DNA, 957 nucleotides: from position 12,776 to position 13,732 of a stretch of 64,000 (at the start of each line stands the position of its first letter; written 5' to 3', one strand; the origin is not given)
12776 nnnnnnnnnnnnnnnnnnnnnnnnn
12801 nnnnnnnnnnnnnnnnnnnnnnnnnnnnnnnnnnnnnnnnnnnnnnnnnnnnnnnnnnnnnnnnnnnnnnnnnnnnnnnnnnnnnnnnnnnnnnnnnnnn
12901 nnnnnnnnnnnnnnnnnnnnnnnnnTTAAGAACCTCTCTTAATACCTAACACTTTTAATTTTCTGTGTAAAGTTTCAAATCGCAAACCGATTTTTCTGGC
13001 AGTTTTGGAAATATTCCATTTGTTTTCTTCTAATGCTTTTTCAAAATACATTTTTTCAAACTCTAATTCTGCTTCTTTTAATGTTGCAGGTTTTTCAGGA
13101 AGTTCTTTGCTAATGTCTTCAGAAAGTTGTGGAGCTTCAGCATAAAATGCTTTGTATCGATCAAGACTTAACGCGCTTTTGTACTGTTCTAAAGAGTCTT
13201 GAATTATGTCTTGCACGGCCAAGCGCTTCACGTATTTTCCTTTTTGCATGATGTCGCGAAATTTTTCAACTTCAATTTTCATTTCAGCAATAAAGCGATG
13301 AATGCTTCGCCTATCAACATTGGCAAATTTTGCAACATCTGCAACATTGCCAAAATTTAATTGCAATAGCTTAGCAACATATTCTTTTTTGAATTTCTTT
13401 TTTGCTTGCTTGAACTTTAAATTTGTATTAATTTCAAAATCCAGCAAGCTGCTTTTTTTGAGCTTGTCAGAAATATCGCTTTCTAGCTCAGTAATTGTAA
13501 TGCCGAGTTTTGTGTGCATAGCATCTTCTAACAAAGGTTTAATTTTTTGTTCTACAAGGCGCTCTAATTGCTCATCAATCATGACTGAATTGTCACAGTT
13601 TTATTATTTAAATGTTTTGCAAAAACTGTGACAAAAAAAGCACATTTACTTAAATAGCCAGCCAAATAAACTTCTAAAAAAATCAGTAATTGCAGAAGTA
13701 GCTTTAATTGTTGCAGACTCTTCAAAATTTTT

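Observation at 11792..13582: Bacterial sigma-54-activator AAA+ domain with intact GAFTGA loop inside an archaeal locus, convergent with a protein carrying two Fis-type HTH domains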

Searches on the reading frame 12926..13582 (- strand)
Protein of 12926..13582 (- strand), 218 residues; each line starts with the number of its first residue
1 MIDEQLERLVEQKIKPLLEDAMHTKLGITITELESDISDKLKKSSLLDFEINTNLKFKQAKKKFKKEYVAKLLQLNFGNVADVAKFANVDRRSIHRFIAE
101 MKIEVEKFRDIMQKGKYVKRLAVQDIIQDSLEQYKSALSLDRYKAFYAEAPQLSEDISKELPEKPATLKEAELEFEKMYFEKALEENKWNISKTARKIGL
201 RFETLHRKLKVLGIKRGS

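Call 3: search_protein_families(library=pfam, proteins=[window:12926-13582:-], max_evalue=0.01)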
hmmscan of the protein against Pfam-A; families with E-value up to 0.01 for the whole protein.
window:12926-13582:- (218 aa): 1 family
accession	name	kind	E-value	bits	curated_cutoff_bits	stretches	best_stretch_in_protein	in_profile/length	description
PF02954.25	HTH_8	-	4.2e-14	52.4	22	1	174-210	4-40/42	Bacterial regulatory protein, Fis family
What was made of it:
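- On Fis/NtrC-type HTH_8 DNA-binding proteins (PF02954): the neighbour, 12926-13582: 52.4 bits against a cut-off of 22, at aa 174-210 (call 3).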

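Call 4: search_protein_families(library=ncbifam, proteins=[window:12926-13582:-], max_evalue=0.01)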
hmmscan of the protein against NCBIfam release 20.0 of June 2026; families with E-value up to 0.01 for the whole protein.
window:12926-13582:- (218 aa): 7 families
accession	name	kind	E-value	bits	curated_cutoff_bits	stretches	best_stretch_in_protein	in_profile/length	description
NF051870.1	NAssimRespRegNtrX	equivalog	3.2e-13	49.4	600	2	166-214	404-452/452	nitrogen assimilation response regulator NtrX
NF003451.0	PRK05022.1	equivalog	1.3e-08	34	476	2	138-215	432-511/512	nitric oxide reductase transcriptional regulator NorR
NF011695.0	PRK15115.1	equivalog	2.1e-08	33.4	763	1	37-109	373-444/445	two-component system response regulator GlrR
TIGR02974.1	phageshock_pspF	equivalog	0.00034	20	443.55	1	50-210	189-334/336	phage shock protein operon transcriptional activator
NF008622.0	PRK11608.1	equivalog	0.00048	19.2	529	1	140-212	252-323/329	phage shock protein operon transcriptional activator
TIGR01818.1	ntrC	equivalog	0.0018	17.1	558.6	1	60-210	332-461/463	nitrogen regulation protein NR(I)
NF008469.0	PRK11361.1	equivalog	0.005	15.6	714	0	155-215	397-457/461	acetoacetate metabolism transcriptional regulator AtoC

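Call 7: find_homologous_proteins(query=window:12926-13582:-, max_evalue=0.001)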
Query window:12926-13582:- (218 aa): 344 proteins with E <= 0.001 among 859 candidates; the best 120 are listed.
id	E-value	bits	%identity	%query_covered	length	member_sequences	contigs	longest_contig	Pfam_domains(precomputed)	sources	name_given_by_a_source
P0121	3.2e-130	450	100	100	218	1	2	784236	PF02954.26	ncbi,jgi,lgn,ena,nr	ncbi:hypothetical protein COV18_05815 [Candidatus Woesearchaeota archaeon CG10_big_fil_rev_8_21_14_0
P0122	2.1e-93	330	76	98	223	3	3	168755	PF02954.26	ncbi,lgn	-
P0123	6.5e-92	325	73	100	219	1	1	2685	PF02954.26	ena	-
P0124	8.4e-92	324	73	98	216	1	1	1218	PF02954.26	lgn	-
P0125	1.3e-91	324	74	98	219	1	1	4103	PF02954.26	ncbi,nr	ncbi:Anaerobic nitric oxide reductase transcription regulator NorR [uncultured archaeon]|nr:Anaerobi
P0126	2.0e-91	323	73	97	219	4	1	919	PF02954.26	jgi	-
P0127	2.3e-91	323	73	98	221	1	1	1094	PF02954.26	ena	-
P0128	2.6e-91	323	73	98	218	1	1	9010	PF02954.26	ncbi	-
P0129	2.8e-91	323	72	98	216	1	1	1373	PF02954.26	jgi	jgi:DNA-binding NtrC family response regulator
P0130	3.5e-91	322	72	100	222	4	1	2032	PF02954.26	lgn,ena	-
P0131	4.7e-91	322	71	98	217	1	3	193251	PF02954.26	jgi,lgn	jgi:DNA-binding NtrC family response regulator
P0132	6.7e-91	322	74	96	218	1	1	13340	PF02954.26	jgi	jgi:DNA-binding NtrC family response regulator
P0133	6.8e-91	322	73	96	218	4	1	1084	PF02954.26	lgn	-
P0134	6.8e-91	322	74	96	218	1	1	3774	PF02954.26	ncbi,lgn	-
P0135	7.9e-91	321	73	98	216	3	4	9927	PF02954.26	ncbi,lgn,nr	ncbi:hypothetical protein KY319_00030 [Candidatus Woesearchaeota archaeon]|nr:hypothetical protein [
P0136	1.2e-90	321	73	97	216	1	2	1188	PF02954.26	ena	-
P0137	1.3e-90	321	73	98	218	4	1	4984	PF02954.26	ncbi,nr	ncbi:MAG: hypothetical protein NTW67_04105 [Candidatus Woesearchaeota archaeon]|nr:hypothetical prot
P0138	2.2e-90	320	72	98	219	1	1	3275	PF02954.26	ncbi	-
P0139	2.5e-90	320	71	98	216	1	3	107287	PF02954.26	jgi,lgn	jgi:DNA-binding NtrC family response regulator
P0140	2.6e-90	320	73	96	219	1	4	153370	PF02954.26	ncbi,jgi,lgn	-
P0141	4.0e-90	319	73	96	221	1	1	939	PF02954.26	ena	-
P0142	4.5e-90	319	73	98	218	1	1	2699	PF02954.26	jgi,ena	-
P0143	4.8e-90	319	73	96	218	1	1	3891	PF02954.26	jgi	jgi:DNA-binding NtrC family response regulator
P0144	1.1e-89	318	71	98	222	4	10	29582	PF02954.26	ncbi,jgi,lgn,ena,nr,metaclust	ncbi:hypothetical protein J4219_00300 [Candidatus Woesearchaeota archaeon]|nr:hypothetical protein [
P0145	1.5e-89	317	73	96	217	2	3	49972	PF02954.26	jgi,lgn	jgi:DNA-binding NtrC family response regulator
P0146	1.7e-89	317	71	98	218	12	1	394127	PF02954.26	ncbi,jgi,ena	-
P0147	4.3e-89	316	70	99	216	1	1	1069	PF02954.26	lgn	-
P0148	4.4e-89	316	74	98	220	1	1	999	PF02954.26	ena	-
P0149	4.6e-89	316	74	96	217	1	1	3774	PF02954.26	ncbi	-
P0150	5.4e-89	315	70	98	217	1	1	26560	PF02954.26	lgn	-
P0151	5.8e-89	315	72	96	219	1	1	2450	PF02954.26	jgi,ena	-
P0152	6.5e-89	315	71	98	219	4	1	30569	PF02954.26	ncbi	-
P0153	1.2e-88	314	73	96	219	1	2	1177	PF02954.26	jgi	jgi:DNA-binding NtrC family response regulator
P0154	3.1e-88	313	73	96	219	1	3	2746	PF02954.26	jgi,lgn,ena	-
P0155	3.5e-88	313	72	96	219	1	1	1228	PF02954.26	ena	-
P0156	1.4e-87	311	70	100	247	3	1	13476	PF02954.26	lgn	-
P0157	2.7e-87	310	70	96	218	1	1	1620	PF02954.26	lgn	-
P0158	7.5e-86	305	70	98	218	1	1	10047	PF02954.26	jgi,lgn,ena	-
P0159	3.9e-85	303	69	96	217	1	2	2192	PF02954.26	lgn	-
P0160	5.6e-85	302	67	96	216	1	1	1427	PF02954.26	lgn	-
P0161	2.1e-83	297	67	99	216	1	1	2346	PF02954.26,PF18024.8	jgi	jgi:DNA-binding NtrC family response regulator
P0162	2.9e-83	297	65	96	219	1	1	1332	PF02954.26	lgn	-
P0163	5.0e-83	296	67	96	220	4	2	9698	PF02954.26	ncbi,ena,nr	ncbi:MAG TPA: helix-turn-helix domain-containing protein [Candidatus Nanoarchaeia archaeon]|nr:helix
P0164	7.9e-83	295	64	98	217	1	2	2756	PF02954.26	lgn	-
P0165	3.7e-82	293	67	98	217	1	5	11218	PF02954.26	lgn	-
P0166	4.8e-82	293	65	96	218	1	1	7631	PF02954.26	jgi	-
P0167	2.2e-81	290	65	96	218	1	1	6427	PF02954.26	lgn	-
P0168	6.0e-81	289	65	96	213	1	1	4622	PF02954.26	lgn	-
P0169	2.1e-80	287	66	96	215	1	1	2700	PF02954.26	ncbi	-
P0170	2.6e-80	287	67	97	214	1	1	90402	PF02954.26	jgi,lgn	-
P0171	9.4e-79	282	63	96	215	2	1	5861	PF02954.26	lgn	-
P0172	3.3e-78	280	62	98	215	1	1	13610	PF02954.26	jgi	-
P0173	2.1e-77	278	60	98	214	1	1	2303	PF02954.26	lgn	-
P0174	2.6e-76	274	58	98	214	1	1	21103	PF02954.26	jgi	jgi:DNA-binding NtrC family response regulator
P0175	1.7e-75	271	61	98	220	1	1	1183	PF02954.26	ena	-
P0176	2.0e-75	271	64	97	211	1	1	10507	PF02954.26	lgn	-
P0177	4.9e-74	267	57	98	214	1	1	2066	PF02954.26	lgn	-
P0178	5.2e-74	266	61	99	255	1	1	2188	PF02954.26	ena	-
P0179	1.3e-73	265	61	98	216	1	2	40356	PF02954.26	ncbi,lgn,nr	ncbi:hypothetical protein HY489_01545 [Candidatus Woesearchaeota archaeon]|nr:hypothetical protein [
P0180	1.5e-73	265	75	78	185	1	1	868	PF02954.26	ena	-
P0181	1.7e-73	265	58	97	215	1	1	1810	PF02954.26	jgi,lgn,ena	-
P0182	2.3e-73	264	69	87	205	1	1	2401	PF02954.26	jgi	-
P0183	2.3e-73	264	58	97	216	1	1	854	PF02954.26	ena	-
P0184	9.6e-73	262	59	96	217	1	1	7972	PF02954.26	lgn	-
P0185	1.2e-72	262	63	95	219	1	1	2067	PF02954.26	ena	-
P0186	1.5e-72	262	63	95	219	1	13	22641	PF02954.26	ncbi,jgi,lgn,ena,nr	ncbi:hypothetical protein J4211_03855 [Candidatus Woesearchaeota archaeon]|nr:hypothetical protein [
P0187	5.4e-72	260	59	98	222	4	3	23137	PF02954.26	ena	-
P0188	9.3e-72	259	55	98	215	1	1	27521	PF02954.26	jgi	-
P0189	1.5e-71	258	58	96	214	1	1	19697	PF02954.26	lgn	-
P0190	2.9e-71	257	60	97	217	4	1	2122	PF02954.26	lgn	-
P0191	3.4e-71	257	57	96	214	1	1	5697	PF02954.26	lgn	-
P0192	4.6e-71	257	61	96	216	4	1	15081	PF02954.26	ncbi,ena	-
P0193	7.1e-71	256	62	95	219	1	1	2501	PF02954.26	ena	-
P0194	1.2e-70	255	65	96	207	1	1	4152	PF02954.26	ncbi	-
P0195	1.6e-70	255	64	94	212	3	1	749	PF02954.26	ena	-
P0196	2.4e-70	254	61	97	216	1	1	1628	PF02954.26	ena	-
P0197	4.7e-70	254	58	97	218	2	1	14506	PF02954.26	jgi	jgi:DNA-binding NtrC family response regulator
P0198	5.6e-70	253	57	98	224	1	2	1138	PF02954.26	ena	-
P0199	6.1e-70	253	64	93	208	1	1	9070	PF02954.26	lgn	-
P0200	6.2e-70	253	74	77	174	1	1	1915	PF02954.26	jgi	-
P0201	8.9e-70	253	59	98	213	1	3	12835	PF02954.26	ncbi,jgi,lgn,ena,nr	ncbi:MAG TPA: helix-turn-helix domain-containing protein [Candidatus Nanoarchaeia archaeon]|nr:helix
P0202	1.0e-69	252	57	96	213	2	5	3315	PF02954.26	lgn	-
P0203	1.4e-69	252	58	96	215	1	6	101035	PF02954.26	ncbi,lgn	-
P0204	1.7e-69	252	59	97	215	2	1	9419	PF02954.26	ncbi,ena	-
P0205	1.7e-69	252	57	97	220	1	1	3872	PF02954.26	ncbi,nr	ncbi:hypothetical protein HY490_00545 [Candidatus Woesearchaeota archaeon]|nr:hypothetical protein [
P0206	2.0e-69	251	58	98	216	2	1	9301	PF02954.26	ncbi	-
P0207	2.5e-69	251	56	99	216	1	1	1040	PF02954.26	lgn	-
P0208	3.5e-69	251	59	97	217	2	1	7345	PF02954.26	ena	-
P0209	4.3e-69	250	56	98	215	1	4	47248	PF02954.26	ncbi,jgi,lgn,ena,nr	ncbi:hypothetical protein DRJ22_03200 [Candidatus Woesearchaeota archaeon]|nr:MAG: hypothetical prot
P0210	5.3e-69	250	60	98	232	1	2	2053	PF02954.26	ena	-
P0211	7.5e-69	250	56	96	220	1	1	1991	PF02954.26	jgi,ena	jgi:DNA-binding NtrC family response regulator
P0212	1.9e-68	248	56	98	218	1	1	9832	PF02954.26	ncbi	-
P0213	2.3e-68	248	57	96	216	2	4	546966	PF02954.26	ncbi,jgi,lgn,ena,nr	ncbi:hypothetical protein KY346_04585 [Candidatus Woesearchaeota archaeon]|nr:hypothetical protein [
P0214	3.9e-68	247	58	96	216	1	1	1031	PF02954.26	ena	-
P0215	9.0e-68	246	57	97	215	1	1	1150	PF02954.26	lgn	-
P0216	1.2e-67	246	59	98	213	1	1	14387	PF02954.26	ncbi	-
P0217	1.2e-67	246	60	89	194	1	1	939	PF02954.26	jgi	jgi:DNA-binding NtrC family response regulator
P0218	1.4e-67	245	56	97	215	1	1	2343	PF02954.26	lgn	-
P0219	2.2e-67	245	56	98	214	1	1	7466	PF02954.26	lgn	-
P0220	2.6e-67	245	56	97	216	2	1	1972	PF02954.26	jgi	jgi:DNA-binding NtrC family response regulator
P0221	3.9e-67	244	58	96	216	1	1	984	PF02954.26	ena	-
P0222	4.0e-67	244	60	96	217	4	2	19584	PF02954.26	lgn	-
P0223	8.7e-67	243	55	97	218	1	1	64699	PF02954.26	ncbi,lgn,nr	ncbi:hypothetical protein JW851_00055 [Candidatus Woesearchaeota archaeon]|nr:hypothetical protein [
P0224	1.2e-66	242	56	97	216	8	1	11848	PF02954.26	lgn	-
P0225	2.3e-66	241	58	96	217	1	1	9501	PF02954.26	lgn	-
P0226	3.1e-66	241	56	96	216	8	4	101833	PF02954.26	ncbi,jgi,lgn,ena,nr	ncbi:hypothetical protein KY338_04655 [Candidatus Woesearchaeota archaeon]|nr:hypothetical protein [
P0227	3.4e-66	241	54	97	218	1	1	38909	PF02954.26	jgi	-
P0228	3.5e-66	241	53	96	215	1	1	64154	PF02954.26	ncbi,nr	ncbi:hypothetical protein GF351_02645 [Candidatus Woesearchaeota archaeon]|nr:hypothetical protein [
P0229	3.9e-66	241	56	97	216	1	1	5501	PF02954.26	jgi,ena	-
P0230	4.1e-66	241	57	95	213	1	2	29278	PF02954.26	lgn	-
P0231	5.2e-66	240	55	98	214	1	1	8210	PF02954.26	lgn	-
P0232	5.5e-66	240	57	96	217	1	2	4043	PF02954.26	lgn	-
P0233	7.3e-66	240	56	95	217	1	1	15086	PF02954.26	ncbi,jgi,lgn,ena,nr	ncbi:MAG TPA: helix-turn-helix domain-containing protein [Candidatus Binatia bacterium]|nr:helix-tur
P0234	8.4e-66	240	57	96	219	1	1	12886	PF02954.26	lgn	-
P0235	1.1e-65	239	54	98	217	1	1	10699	PF02954.26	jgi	jgi:DNA-binding NtrC family response regulator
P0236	3.0e-65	238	53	97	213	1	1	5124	PF02954.26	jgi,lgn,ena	-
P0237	5.1e-65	237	61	90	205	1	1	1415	PF02954.26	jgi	jgi:DNA-binding NtrC family response regulator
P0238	6.8e-65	237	55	98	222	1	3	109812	PF02954.26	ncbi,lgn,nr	ncbi:hypothetical protein HYV79_01790 [Candidatus Woesearchaeota archaeon]|nr:hypothetical protein [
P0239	1.0e-64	236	53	96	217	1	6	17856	PF02954.26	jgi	jgi:DNA-binding NtrC family response regulator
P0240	1.1e-64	236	53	97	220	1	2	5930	PF02954.26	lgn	-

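Call 9: find_encoding_contigs(protein=P0122, flank=8000, max_places=3)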
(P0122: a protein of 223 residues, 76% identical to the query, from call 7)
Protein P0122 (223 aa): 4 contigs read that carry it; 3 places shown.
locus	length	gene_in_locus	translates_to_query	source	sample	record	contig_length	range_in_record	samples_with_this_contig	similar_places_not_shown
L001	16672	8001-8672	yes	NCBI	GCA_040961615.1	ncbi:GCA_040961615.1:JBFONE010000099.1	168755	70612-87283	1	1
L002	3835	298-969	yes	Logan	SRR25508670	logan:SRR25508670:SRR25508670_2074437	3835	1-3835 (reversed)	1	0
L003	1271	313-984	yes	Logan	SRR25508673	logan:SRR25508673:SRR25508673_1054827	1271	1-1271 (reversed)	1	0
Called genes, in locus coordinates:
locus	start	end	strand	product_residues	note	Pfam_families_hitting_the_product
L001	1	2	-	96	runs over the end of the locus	PF04010:DUF357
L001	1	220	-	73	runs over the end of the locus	PF01192:RNA_pol_Rpb6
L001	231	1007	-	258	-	PF01138:RNase_PH, PF03725:RNase_PH_C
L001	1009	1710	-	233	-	PF01138:RNase_PH, PF03725:RNase_PH_C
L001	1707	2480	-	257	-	PF14382:ECR1_N (weak), PF22625:ECR1_N_2 (weak), PF21266:S1_RRP4 (faint), PF00013:KH_1 (weak), PF15985:KH_6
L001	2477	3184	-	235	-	PF01172:SBDS_N, PF09377:SBDS_domain_II, PF20268:SBDS_C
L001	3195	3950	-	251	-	PF10584:Proteasome_A_N, PF00227:Proteasome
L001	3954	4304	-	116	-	PF01900:RNase_P_Rpp14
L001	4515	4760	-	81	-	-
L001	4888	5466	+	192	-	PF00578:AhpC-TSA, PF08534:Redoxin, PF00085:Thioredoxin (weak), PF13098:Thioredoxin_2 (weak), PF13905:Thioredoxin_8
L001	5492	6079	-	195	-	-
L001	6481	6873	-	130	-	PF01850:PIN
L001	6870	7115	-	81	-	-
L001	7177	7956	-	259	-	PF01963:TraB_PrgY_gumN (faint)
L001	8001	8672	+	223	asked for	PF02954:HTH_8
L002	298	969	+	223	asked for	PF02954:HTH_8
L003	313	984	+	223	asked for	PF02954:HTH_8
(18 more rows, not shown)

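Call 10: find_encoding_contigs(protein=P0146, flank=8000, max_places=2)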
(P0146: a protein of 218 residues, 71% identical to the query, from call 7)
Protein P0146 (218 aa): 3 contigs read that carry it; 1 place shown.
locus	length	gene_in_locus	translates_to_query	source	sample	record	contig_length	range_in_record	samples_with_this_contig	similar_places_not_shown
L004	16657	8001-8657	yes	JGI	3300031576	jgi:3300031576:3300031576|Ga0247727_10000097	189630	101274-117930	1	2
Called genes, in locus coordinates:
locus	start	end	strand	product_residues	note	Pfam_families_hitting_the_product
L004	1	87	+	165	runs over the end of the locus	PF00293:NUDIX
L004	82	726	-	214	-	PF01862:PvlArgDC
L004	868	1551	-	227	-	PF11848:DUF3368 (weak)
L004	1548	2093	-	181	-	-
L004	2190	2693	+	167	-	-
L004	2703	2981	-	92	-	PF04010:DUF357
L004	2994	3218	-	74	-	PF01192:RNA_pol_Rpb6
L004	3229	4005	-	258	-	PF01138:RNase_PH, PF03725:RNase_PH_C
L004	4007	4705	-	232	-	PF01138:RNase_PH, PF03725:RNase_PH_C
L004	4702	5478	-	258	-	PF14382:ECR1_N, PF22625:ECR1_N_2 (weak), PF21266:S1_RRP4 (faint), PF00013:KH_1 (weak), PF15985:KH_6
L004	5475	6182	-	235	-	PF01172:SBDS_N, PF09377:SBDS_domain_II, PF20268:SBDS_C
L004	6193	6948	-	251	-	PF10584:Proteasome_A_N, PF00227:Proteasome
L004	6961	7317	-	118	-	PF01900:RNase_P_Rpp14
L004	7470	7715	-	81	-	-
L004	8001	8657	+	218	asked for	PF02954:HTH_8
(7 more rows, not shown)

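Call 11: find_encoding_contigs(protein=P0213, flank=8000, max_places=2)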
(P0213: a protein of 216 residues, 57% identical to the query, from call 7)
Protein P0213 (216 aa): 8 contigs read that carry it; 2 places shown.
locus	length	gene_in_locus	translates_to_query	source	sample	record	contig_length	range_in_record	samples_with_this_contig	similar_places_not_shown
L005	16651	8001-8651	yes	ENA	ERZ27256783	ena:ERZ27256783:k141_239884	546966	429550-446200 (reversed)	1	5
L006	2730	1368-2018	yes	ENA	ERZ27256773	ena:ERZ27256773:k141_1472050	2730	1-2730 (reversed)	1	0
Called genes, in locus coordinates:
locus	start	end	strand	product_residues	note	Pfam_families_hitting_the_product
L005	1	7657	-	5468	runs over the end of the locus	PF01839:FG-GAP (faint), PF13517:FG-GAP_3, PF00354:Pentaxin (faint), PF02210:Laminin_G_2 (faint), PF02973:Sialidase (faint), PF13385:Laminin_G_3, PF13229:Beta_helix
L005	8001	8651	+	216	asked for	PF02954:HTH_8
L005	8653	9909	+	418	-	PF27218:MJ0043_C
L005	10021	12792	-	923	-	-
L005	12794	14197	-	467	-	-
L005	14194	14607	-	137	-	-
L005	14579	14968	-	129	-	-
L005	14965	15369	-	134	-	-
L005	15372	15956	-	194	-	-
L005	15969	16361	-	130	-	-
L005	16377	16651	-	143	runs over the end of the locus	-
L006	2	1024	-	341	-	?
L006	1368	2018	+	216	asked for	PF02954:HTH_8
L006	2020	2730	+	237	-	?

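Call 20: find_related_loci(query=A1, collection=genome_contigs, flank=10000)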
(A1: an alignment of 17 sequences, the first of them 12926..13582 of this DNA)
Query A1 (218 aa) in genome_contigs; peptide patterns used: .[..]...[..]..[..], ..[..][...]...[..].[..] (x = any residue, [..] = any of these).
248 stretches matched a pattern; 102 encode a relative of the query (tblastn E <= 1e-3); the best 80 are kept; 80 distinct loci.
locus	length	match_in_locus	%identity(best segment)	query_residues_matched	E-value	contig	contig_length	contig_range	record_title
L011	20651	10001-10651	71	2-218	6e-100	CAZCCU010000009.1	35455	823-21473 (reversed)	MAG TPA_asm: uncultured Methanosarcinales archaeon isolate SRP119689_co1_339 genome assembly, contig: NODE_1457_length_3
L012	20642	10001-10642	71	1-214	2e-99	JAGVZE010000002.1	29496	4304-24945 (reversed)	Candidatus Woesearchaeota archaeon isolate RIFCSPLOWO2_12_FULL_46_25 rifcsplowo2_12_scaffold_1419, whole genome shotgun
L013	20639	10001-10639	72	1-214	3e-98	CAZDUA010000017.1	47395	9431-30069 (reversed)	MAG TPA_asm: uncultured Methanosarcinales archaeon isolate binchicken_co165_291 genome assembly, contig: k141_1327209, w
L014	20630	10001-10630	77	5-214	1e-96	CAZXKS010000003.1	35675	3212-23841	MAG TPA_asm: uncultured Methanosarcinales archaeon isolate SRP119689_co1_299 genome assembly, contig: NODE_1445_length_3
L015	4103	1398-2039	74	1-214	2e-95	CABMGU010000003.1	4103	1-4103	uncultured archaeon isolate LFW-252_3 genome assembly, contig: LFW2523_11, whole genome shotgun sequence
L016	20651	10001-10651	73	1-218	4e-95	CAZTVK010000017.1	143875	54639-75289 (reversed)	MAG TPA_asm: uncultured Methanosarcinales archaeon isolate binchicken_co165_273 genome assembly, contig: k141_347070, wh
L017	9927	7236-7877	73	1-214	5e-94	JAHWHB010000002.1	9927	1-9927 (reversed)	MAG: Candidatus Woesearchaeota archaeon isolate FT1_394 k127_867110, whole genome shotgun sequence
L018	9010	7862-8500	73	1-214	5e-94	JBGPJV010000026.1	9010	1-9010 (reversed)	MAG: Candidatus Nanoarchaeia archaeon isolate OBJ_0618_7090110_300 k141_8991390_length_9010_cov_9.0000, whole genome sho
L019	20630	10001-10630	73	5-214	1e-93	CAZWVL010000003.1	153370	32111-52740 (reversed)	MAG TPA_asm: uncultured Methanosarcinales archaeon isolate SRP119689_co1_4 genome assembly, contig: NODE_68_length_15337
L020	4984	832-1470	73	1-214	3e-93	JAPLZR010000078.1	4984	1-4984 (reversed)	MAG: Candidatus Woesearchaeota archaeon isolate LacPavin_0920_SED4_MAG_42_9 LacPavin_0920_SED4_scaffold_760798, whole ge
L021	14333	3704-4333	72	5-214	2e-92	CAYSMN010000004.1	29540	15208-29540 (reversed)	MAG TPA_asm: uncultured Methanosarcinales archaeon isolate SRP119689_co1_35 genome assembly, contig: NODE_1946_length_29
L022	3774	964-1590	74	6-214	1e-92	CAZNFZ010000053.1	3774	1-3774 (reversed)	MAG TPA_asm: uncultured Methanosarcinales archaeon isolate binchicken_co165_133 genome assembly, contig: k141_1140697, w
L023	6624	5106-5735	74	5-214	5e-92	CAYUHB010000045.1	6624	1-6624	MAG TPA_asm: uncultured Methanosarcinales archaeon isolate binchicken_co119_486 genome assembly, contig: NODE_17371_leng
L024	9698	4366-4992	67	6-214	1e-91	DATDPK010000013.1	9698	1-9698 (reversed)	MAG TPA_asm: Candidatus Nanoarchaeia archaeon isolate SMAG_U7919 k141_169521, whole genome shotgun sequence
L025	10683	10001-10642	71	1-214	2e-91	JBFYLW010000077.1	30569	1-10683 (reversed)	MAG: Nanoarchaeota archaeon isolate PPR_0046 k121_6738140, whole genome shotgun sequence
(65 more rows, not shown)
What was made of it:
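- Closest known: Fis and the NtrC4/NtrX C-terminal DNA-binding domains. Different: The family appears restricted to Woesearchaeota/Nanoarchaeia (calls 7, 20).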
